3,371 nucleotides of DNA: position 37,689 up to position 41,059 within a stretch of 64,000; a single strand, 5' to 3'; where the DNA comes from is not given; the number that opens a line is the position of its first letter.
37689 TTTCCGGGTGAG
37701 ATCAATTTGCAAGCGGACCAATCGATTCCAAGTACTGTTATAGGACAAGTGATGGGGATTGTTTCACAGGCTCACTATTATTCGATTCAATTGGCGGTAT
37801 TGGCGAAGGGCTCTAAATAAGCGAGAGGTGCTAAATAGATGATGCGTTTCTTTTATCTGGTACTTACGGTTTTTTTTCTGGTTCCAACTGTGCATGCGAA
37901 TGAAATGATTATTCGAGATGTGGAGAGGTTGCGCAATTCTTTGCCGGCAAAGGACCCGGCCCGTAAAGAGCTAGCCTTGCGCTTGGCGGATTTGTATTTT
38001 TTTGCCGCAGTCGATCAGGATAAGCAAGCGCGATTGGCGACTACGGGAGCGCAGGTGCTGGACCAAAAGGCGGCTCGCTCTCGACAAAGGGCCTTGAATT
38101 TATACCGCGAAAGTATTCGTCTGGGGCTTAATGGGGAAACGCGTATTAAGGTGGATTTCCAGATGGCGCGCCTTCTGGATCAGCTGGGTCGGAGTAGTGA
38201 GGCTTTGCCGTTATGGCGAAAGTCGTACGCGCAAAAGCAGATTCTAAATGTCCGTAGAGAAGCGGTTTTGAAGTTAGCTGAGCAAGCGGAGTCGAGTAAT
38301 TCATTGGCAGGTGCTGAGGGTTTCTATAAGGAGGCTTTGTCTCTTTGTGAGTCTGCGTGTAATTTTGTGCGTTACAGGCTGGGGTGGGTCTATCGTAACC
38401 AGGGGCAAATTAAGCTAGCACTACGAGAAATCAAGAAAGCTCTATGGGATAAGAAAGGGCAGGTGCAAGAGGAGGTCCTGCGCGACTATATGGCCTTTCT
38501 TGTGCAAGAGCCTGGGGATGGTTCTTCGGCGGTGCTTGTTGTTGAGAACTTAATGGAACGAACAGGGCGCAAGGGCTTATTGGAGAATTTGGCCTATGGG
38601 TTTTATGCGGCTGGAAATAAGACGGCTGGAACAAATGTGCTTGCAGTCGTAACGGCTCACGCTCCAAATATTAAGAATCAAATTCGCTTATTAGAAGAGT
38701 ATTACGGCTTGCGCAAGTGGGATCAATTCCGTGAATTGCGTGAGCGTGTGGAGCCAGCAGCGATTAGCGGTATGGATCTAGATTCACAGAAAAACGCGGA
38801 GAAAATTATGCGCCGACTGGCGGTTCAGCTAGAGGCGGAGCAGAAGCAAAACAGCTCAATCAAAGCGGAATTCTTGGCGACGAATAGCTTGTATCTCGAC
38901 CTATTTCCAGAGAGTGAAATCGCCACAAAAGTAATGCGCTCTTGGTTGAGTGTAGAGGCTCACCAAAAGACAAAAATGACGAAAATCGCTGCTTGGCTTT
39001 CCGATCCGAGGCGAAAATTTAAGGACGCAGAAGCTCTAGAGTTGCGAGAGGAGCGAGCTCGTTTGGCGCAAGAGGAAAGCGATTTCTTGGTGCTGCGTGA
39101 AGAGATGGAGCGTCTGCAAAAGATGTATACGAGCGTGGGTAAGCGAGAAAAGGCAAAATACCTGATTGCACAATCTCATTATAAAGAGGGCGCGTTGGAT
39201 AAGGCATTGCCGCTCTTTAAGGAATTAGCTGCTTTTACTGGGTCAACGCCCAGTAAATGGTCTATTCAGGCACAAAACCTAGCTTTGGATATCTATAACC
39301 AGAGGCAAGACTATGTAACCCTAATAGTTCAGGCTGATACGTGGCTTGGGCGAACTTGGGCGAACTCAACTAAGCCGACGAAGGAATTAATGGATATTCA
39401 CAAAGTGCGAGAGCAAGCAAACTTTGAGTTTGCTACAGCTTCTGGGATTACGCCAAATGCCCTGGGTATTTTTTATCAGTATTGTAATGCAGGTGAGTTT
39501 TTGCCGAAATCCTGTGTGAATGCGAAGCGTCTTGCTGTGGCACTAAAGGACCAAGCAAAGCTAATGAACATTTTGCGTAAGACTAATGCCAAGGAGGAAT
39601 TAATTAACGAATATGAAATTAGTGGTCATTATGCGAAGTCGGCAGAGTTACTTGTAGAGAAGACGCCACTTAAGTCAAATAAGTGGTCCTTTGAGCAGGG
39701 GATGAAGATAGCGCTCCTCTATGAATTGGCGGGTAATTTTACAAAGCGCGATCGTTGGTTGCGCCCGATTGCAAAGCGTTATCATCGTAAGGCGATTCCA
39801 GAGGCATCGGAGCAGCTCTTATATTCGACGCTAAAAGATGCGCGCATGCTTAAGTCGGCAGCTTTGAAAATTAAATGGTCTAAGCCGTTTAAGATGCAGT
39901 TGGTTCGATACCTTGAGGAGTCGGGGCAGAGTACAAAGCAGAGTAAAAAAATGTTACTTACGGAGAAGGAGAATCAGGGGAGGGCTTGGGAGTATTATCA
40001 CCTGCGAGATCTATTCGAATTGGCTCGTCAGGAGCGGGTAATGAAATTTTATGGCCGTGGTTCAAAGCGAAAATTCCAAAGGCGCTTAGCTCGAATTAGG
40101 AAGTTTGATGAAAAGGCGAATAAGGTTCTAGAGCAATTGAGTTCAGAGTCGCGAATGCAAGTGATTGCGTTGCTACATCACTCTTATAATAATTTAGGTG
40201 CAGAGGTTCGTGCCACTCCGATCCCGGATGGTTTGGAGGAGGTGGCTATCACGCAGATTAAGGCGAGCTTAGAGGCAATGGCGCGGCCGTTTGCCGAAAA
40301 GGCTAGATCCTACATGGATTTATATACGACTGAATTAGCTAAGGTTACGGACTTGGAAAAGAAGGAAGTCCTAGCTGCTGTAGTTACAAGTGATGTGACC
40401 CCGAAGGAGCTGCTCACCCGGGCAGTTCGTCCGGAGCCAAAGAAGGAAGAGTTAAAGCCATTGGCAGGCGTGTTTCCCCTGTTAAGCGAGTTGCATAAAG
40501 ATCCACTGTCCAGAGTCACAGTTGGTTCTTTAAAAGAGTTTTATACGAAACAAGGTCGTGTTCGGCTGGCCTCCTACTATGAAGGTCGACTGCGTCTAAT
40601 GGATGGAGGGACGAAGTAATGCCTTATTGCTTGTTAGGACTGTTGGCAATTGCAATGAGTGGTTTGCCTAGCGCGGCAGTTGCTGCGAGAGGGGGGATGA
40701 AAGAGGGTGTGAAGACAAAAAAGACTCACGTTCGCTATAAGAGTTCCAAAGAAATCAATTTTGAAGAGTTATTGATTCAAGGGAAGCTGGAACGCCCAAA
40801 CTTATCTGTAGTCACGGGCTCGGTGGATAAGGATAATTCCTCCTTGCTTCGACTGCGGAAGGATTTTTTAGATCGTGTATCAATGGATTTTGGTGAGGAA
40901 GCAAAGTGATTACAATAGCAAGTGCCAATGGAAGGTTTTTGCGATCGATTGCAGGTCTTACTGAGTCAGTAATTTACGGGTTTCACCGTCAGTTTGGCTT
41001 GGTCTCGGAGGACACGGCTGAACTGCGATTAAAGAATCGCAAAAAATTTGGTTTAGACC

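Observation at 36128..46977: Ten-gene translationally coupled operon: a TolQ/TolR-type motor (1+2) with TPR, TonB-like (AgmX/PglI-type), OM-barrel, lipoprotein and vWA components, giving an Agl/Glt/Nfs-like envelope machine with unassignable parts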

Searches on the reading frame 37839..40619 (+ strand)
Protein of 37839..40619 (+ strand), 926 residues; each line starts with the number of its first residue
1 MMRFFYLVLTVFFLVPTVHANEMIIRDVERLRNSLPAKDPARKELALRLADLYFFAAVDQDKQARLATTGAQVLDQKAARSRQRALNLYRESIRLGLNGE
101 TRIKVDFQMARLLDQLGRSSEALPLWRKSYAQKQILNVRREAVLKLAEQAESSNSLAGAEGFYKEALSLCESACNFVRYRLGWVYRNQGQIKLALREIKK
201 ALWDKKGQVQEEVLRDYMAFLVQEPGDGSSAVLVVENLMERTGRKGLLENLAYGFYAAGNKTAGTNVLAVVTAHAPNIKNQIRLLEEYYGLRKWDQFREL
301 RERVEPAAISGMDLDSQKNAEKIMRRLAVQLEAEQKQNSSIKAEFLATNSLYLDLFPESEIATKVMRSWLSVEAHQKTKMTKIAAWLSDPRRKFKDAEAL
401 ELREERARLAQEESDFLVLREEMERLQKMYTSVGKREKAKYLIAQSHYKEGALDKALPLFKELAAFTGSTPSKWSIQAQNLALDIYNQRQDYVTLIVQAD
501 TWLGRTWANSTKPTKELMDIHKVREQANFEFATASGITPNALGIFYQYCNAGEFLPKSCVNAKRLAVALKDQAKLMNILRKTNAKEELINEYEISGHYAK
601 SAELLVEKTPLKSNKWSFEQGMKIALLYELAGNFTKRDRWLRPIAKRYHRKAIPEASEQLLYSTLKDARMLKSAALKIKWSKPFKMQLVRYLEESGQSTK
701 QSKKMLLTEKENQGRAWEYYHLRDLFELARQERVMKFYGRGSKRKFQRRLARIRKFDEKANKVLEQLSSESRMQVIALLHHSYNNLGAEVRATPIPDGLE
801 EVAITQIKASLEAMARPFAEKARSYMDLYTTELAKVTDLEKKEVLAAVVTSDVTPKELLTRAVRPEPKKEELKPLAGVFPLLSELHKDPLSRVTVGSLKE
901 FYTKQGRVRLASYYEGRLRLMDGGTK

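Call 4: search_protein_families(library=pfam, proteins=[window:37839-40619:+], max_evalue=0.1)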
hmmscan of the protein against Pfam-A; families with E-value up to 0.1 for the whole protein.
window:37839-40619:+ (926 aa): 10 families
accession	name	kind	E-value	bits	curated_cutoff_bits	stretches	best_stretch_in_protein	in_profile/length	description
PF00515.34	TPR_1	-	4.4e-06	26.7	27.8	0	178-202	4-28/34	Tetratricopeptide repeat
PF07719.23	TPR_2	-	0.00058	20.2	27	1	179-202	5-28/34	Tetratricopeptide repeat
PF12688.13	TPR_5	-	0.00086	20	24.2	1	82-133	17-68/119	Tetratrico peptide repeat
PF13181.12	TPR_8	-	0.0043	17.5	25.7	0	178-202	4-28/34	Tetratricopeptide repeat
PF14559.12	TPR_19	-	0.0092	16.7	25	0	425-468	13-56/68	Tetratricopeptide repeat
PF13424.12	TPR_12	-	0.011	16.4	30.1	0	156-202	19-65/77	Tetratricopeptide repeat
PF13432.12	TPR_16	-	0.013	16.4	32.7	0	108-169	2-60/65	Tetratricopeptide repeat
PF12895.13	ANAPC3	-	0.017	15.8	27.2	0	428-463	14-49/82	Anaphase-promoting complex, cyclosome, subunit 3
PF07721.20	TPR_4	-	0.054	14.6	27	0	108-127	6-25/26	Tetratricopeptide repeat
PF13428.12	TPR_14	-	0.073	14.2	23.5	0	141-171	2-32/44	Tetratricopeptide repeat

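Call 5: search_protein_families(library=ncbifam, proteins=[window:37839-40619:+], max_evalue=0.1)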
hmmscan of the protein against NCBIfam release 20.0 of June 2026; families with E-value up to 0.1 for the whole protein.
window:37839-40619:+ (926 aa): 3 families
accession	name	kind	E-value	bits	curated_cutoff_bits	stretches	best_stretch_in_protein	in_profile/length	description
NF002725.1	PRK02603.1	equivalog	0.0027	17.7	143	0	153-207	48-104/173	photosystem I assembly protein Ycf3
TIGR02795.1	tol_pal_ybgF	equivalog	0.03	14.9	90.1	0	405-464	7-66/119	tol-pal system protein YbgF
NF047558.1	TPR_END_plus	domain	0.046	13.7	32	0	179-213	3-36/56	TPR end-of-group domain-containing protein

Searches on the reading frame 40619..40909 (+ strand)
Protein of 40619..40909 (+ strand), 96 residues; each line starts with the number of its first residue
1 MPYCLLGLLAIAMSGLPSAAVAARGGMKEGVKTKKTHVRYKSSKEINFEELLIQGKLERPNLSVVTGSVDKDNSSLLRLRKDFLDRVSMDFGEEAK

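Call 4: search_protein_families(library=pfam, proteins=[window:40619-40909:+], max_evalue=0.1)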
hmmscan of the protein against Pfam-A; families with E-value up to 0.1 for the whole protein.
window:40619-40909:+ (96 aa): 0 families

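Call 5: search_protein_families(library=ncbifam, proteins=[window:40619-40909:+], max_evalue=0.1)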
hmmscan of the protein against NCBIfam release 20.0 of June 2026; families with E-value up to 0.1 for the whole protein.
window:40619-40909:+ (96 aa): 1 family
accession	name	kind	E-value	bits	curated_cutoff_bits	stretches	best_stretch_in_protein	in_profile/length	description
NF033764.1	gliding_CglF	equivalog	2.2e-10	40.4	90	1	10-89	5-83/88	adventurous gliding motility protein CglF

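Call 52: search_protein_families(library=ncbifam, alignment_id=A6, max_evalue=0.01)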
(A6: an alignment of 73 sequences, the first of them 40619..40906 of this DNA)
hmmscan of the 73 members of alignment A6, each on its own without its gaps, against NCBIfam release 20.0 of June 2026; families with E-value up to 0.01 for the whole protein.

A. member 1, window:40619-40906:+ (96 aa): 1 family
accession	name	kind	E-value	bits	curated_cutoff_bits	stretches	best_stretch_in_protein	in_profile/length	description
NF033764.1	gliding_CglF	equivalog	2.2e-10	40.4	90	1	10-89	5-83/88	adventurous gliding motility protein CglF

B. families by the number of members that match (of 73 scanned): 5 families
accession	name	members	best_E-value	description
NF033764.1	gliding_CglF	73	4.6e-14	adventurous gliding motility protein CglF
NF046094.1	SSU0593_fam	1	0.001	SSU0592/SSU0593 family protein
NF033636.1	acid_shock_Asr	1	0.0014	acid resistance repetitive basic protein Asr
NF040904.1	PhrA_Strep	1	0.0018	PhrA family quorum-sensing system peptide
TIGR00752.1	slp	1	0.0097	Slp family lipoprotein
